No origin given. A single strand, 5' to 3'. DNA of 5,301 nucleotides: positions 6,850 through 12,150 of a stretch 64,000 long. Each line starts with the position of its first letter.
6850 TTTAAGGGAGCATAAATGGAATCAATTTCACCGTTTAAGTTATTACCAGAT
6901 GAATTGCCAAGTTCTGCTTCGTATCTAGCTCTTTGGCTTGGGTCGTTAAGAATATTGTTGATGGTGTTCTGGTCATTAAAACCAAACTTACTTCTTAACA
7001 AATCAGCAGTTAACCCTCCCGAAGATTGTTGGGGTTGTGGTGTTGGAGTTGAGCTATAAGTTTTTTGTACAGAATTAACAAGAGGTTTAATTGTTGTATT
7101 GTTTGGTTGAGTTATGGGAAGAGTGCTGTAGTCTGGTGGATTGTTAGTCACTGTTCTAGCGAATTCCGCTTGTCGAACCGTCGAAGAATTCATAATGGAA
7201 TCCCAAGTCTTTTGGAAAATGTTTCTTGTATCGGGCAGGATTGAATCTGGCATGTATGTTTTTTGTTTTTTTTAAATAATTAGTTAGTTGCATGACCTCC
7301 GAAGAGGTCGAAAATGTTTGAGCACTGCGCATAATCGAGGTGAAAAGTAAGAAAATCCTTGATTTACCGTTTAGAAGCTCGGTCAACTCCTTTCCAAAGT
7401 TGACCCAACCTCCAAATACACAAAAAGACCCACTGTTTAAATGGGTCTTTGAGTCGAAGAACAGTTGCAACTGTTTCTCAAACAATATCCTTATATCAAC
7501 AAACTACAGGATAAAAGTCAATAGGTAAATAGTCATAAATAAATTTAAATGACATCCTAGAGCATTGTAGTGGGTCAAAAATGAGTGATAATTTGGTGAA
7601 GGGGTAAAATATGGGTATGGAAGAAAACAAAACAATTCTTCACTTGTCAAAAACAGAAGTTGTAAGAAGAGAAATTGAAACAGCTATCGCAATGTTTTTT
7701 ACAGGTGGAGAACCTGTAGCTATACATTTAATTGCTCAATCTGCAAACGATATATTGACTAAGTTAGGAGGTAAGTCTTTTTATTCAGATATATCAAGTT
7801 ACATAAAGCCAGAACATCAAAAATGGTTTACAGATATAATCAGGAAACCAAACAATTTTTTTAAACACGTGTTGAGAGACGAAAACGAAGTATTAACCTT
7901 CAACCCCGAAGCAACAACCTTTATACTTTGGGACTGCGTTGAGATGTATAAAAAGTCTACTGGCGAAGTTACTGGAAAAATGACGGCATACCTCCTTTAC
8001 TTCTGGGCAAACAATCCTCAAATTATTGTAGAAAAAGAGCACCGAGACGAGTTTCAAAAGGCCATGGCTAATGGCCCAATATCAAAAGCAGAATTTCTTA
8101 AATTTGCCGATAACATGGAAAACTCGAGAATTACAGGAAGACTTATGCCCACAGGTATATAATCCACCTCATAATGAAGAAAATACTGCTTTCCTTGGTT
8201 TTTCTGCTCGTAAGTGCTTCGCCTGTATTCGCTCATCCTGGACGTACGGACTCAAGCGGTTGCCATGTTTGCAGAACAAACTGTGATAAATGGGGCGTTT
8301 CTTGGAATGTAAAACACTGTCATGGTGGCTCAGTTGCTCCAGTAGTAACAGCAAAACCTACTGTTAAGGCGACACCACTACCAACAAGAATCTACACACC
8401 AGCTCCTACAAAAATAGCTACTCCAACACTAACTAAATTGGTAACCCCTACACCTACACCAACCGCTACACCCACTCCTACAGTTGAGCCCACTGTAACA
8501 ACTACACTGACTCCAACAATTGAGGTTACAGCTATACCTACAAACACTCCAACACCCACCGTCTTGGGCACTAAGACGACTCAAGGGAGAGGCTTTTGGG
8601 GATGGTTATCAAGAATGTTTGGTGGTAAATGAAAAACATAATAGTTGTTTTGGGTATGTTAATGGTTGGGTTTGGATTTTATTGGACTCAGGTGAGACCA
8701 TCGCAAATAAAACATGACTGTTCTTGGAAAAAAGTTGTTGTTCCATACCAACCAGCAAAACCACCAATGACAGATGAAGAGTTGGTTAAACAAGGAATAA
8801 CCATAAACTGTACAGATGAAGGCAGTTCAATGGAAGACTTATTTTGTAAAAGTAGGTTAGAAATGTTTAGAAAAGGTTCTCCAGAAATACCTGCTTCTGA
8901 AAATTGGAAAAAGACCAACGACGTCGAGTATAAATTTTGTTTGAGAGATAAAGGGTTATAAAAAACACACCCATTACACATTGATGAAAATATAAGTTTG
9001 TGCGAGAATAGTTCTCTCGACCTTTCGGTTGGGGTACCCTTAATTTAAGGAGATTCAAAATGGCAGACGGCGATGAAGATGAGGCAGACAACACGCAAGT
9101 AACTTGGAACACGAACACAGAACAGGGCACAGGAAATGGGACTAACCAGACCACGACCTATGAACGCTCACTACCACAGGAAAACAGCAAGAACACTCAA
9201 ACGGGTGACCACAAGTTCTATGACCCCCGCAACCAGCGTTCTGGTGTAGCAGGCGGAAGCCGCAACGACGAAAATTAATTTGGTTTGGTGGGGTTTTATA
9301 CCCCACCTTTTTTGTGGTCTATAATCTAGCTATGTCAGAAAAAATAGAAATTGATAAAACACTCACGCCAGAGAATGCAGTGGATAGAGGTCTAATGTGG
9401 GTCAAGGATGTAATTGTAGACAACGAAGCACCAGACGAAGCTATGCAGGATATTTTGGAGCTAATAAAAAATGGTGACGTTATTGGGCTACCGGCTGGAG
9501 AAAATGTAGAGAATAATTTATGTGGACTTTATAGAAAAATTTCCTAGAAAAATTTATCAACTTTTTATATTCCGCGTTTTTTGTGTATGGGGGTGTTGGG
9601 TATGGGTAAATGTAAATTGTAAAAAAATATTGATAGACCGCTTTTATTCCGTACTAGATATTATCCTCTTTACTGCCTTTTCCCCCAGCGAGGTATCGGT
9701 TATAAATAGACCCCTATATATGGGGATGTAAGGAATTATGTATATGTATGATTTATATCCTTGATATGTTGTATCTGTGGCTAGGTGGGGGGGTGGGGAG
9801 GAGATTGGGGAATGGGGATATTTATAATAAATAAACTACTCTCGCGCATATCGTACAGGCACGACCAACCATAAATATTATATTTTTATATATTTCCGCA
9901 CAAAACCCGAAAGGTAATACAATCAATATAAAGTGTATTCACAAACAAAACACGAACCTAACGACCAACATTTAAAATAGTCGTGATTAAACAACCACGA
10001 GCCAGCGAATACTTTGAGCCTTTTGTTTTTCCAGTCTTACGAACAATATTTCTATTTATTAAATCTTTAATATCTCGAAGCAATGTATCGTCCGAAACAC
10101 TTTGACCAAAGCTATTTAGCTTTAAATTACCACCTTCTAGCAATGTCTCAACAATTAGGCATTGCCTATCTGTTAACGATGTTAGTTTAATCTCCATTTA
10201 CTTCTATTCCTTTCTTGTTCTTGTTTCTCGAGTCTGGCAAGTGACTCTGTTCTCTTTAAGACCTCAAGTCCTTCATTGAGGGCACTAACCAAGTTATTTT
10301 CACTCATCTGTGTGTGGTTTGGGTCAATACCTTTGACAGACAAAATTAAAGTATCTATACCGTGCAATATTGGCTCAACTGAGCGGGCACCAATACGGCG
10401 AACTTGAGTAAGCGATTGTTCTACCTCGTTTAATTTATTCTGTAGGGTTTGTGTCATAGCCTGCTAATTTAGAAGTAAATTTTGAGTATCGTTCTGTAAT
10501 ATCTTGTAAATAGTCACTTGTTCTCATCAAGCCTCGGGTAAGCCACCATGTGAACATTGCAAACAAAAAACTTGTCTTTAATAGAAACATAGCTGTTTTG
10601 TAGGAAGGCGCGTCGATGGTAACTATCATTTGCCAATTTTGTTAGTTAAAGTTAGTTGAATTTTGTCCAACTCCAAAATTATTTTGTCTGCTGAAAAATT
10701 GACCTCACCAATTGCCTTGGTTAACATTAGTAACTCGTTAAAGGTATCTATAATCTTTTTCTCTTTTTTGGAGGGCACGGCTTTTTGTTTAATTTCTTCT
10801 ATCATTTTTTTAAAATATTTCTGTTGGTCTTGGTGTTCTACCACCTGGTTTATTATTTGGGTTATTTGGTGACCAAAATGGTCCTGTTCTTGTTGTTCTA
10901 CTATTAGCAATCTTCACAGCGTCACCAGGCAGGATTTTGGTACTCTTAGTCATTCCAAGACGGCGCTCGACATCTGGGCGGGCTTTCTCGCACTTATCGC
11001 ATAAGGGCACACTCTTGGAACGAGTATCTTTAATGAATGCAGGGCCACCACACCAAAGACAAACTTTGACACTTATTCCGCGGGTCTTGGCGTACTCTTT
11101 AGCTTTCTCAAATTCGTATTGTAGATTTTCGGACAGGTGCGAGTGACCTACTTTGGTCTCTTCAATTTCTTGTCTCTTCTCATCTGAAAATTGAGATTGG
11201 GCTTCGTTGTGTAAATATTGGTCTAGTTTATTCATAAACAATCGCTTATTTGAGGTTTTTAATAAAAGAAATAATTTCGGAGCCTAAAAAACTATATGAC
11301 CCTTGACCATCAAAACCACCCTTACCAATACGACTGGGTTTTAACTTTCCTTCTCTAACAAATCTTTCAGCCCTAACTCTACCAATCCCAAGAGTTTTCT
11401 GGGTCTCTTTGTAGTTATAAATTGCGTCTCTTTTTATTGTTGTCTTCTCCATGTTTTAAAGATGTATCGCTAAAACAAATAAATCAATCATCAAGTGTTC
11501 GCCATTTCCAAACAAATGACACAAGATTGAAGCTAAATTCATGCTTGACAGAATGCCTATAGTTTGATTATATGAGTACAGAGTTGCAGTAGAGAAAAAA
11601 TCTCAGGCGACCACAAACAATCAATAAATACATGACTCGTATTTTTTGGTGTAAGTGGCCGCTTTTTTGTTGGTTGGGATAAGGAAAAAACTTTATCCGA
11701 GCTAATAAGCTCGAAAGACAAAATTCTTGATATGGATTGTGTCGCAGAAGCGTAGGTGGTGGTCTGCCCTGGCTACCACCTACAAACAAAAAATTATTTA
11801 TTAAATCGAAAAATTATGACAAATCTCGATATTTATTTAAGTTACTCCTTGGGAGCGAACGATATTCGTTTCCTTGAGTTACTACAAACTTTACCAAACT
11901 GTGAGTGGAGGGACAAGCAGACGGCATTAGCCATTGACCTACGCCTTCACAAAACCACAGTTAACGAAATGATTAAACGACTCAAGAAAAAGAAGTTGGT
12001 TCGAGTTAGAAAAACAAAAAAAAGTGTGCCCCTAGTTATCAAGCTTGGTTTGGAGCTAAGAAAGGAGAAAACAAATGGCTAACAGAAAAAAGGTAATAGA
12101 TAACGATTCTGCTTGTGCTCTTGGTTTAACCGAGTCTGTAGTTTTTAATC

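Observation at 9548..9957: Non-coding region with strong G-quadruplex motif and AT-rich repeats inside the element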

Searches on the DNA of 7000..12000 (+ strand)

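Call 14: search_dna_similar(query=window:7000-12000:+, collection=phages, mode=distant)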
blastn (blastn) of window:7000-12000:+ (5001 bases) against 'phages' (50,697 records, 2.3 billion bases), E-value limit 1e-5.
No match.

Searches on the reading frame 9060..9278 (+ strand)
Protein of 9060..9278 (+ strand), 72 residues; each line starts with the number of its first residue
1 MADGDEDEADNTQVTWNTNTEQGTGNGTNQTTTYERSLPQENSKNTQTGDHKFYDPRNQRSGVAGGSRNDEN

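Call 7: search_protein_families(library=pfam, proteins=[window:9060-9278:+], max_evalue=0.01)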
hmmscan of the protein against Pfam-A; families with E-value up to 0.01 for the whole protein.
window:9060-9278:+ (72 aa): 0 families

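Call 8: search_protein_families(library=phrogs, proteins=[window:9060-9278:+], max_evalue=0.01)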
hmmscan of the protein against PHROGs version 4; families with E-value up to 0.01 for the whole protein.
window:9060-9278:+ (72 aa): 0 families

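Call 23: find_encoding_contigs(protein=window:9060-9278:+, flank=8000, max_places=10)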
Protein window:9060-9278:+ (72 aa): 1 contig read that carries it; 1 place shown.
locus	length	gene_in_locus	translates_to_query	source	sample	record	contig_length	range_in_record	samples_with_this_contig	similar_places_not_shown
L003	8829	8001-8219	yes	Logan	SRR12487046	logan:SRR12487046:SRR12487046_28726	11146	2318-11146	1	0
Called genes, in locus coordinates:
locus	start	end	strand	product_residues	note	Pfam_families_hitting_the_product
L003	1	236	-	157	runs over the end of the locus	-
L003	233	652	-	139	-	-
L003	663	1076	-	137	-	-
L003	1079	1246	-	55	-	-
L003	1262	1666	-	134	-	-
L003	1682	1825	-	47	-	-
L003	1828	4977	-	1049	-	-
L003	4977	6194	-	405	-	-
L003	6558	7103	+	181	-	-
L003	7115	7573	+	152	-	-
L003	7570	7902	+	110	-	-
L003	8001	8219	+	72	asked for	-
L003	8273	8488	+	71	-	-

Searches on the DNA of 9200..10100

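Call 11: search_rna_families(source=window, start=9200, end=10100, threshold=evalue, max_evalue=10)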
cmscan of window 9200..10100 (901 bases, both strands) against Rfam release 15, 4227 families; matches with E-value up to 10: 3.
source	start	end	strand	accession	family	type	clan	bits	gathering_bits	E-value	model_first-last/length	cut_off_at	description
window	9231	9313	+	RF02784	SorX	Gene; sRNA;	-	20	46.6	0.041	1-73/73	no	Singlet oxygen resistance RNA X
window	9271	9358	+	RF01797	fstAT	Gene; antitoxin;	-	15.8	72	9.3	1-94/94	no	Fst antitoxin sRNA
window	9207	9320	+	RF00558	L20_leader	Cis-reg; leader;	-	14.3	58.7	8.6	1-127/127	no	Ribosomal protein L20 leader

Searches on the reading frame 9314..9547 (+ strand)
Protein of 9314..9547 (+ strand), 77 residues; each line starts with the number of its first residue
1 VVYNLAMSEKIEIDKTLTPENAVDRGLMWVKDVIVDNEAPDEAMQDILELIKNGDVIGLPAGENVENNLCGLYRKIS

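Call 7: search_protein_families(library=pfam, proteins=[window:9314-9547:+], max_evalue=0.01)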
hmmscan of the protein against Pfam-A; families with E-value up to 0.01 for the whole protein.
window:9314-9547:+ (77 aa): 0 families

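Call 8: search_protein_families(library=phrogs, proteins=[window:9314-9547:+], max_evalue=0.01)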
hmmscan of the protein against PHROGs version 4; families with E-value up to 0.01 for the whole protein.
window:9314-9547:+ (77 aa): 0 families

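Call 22: find_encoding_contigs(protein=window:9332-9547:+, flank=8000, max_places=10)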
Protein window:9332-9547:+ (71 aa): 1 contig read that carries it; 1 place shown.
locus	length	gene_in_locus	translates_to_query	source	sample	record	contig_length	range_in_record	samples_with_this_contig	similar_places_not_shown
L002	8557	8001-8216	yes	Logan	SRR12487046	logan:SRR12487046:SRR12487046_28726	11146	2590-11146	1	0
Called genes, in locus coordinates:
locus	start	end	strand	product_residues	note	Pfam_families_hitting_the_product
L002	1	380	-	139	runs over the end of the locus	-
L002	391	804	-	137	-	-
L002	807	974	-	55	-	-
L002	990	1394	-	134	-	-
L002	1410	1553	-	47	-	-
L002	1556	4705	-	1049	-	-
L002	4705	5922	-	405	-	-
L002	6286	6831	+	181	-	-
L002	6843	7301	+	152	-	-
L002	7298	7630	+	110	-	-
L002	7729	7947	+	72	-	-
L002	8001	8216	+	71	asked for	-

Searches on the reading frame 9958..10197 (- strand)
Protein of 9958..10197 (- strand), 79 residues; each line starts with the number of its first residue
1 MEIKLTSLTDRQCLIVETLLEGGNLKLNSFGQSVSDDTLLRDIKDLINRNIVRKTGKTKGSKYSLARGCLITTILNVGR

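Call 7: search_protein_families(library=pfam, proteins=[window:9958-10197:-], max_evalue=0.01)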
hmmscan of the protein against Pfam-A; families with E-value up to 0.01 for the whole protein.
window:9958-10197:- (79 aa): 0 families

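Call 8: search_protein_families(library=phrogs, proteins=[window:9958-10197:-], max_evalue=0.01)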
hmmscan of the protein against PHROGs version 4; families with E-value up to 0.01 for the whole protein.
window:9958-10197:- (79 aa): 0 families

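Call 19: find_encoding_contigs(protein=window:9958-10197:-, flank=8000, max_places=10)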
Protein window:9958-10197:- (79 aa): 1 contig read that carries it; 1 place shown.
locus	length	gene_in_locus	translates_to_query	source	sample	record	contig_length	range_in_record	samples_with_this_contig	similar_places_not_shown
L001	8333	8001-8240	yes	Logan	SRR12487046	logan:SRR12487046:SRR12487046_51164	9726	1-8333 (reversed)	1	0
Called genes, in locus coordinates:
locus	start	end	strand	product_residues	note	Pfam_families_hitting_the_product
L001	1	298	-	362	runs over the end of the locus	PF13439:Glyco_transf_4, PF20706:GT4-conflict (faint), PF00534:Glycos_transf_1, PF13692:Glyco_trans_1_4, PF13524:Glyco_trans_1_2 (weak)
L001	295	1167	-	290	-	PF00535:Glycos_transf_2, PF10111:Glyco_tranf_2_2 (weak), PF13641:Glyco_tranf_2_3, PF13506:Glyco_transf_21 (faint)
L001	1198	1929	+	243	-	-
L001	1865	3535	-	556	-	PF00239:Resolvase, PF07508:Recombinase, PF13408:Zn_ribbon_recom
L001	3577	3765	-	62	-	-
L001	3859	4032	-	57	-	-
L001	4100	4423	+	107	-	-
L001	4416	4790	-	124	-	-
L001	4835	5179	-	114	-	-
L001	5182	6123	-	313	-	-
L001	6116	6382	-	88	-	-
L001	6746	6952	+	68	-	-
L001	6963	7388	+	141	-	-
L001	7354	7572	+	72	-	-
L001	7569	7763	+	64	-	-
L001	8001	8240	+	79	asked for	-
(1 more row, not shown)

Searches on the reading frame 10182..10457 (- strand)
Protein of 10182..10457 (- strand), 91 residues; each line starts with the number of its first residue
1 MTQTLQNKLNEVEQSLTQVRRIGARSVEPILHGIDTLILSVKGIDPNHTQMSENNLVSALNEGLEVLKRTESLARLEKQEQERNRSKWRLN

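Call 7: search_protein_families(library=pfam, proteins=[window:10182-10457:-], max_evalue=0.01)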
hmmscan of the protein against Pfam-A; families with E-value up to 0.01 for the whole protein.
window:10182-10457:- (91 aa): 0 families

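Call 8: search_protein_families(library=phrogs, proteins=[window:10182-10457:-], max_evalue=0.01)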
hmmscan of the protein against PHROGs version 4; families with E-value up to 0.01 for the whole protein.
window:10182-10457:- (91 aa): 0 families

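Call 99: find_homologous_proteins(query=window:10182-10457:-, max_evalue=0.01)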
Query window:10182-10457:- (91 aa): 3 proteins with E <= 0.01 among 4 candidates.
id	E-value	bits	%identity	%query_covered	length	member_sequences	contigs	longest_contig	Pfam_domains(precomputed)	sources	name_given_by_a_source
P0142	1.9e-49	182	100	100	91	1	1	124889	-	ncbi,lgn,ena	-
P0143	1.6e-35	138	74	99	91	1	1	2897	-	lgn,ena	-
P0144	4.4e-23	99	56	99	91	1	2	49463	-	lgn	-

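Call 100: find_encoding_contigs(protein=P0143, flank=5000, max_places=5)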
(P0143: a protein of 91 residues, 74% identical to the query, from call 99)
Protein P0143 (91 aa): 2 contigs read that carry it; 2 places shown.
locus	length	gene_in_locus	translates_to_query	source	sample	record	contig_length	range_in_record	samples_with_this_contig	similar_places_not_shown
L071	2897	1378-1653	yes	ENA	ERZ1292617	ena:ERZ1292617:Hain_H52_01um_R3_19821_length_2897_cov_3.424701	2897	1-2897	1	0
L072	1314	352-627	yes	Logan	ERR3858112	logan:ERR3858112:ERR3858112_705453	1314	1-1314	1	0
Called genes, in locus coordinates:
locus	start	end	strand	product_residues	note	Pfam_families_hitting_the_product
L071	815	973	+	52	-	-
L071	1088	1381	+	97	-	-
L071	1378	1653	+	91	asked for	-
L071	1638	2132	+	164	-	-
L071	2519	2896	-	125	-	?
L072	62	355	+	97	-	-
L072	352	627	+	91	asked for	-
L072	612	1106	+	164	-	-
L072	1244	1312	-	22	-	?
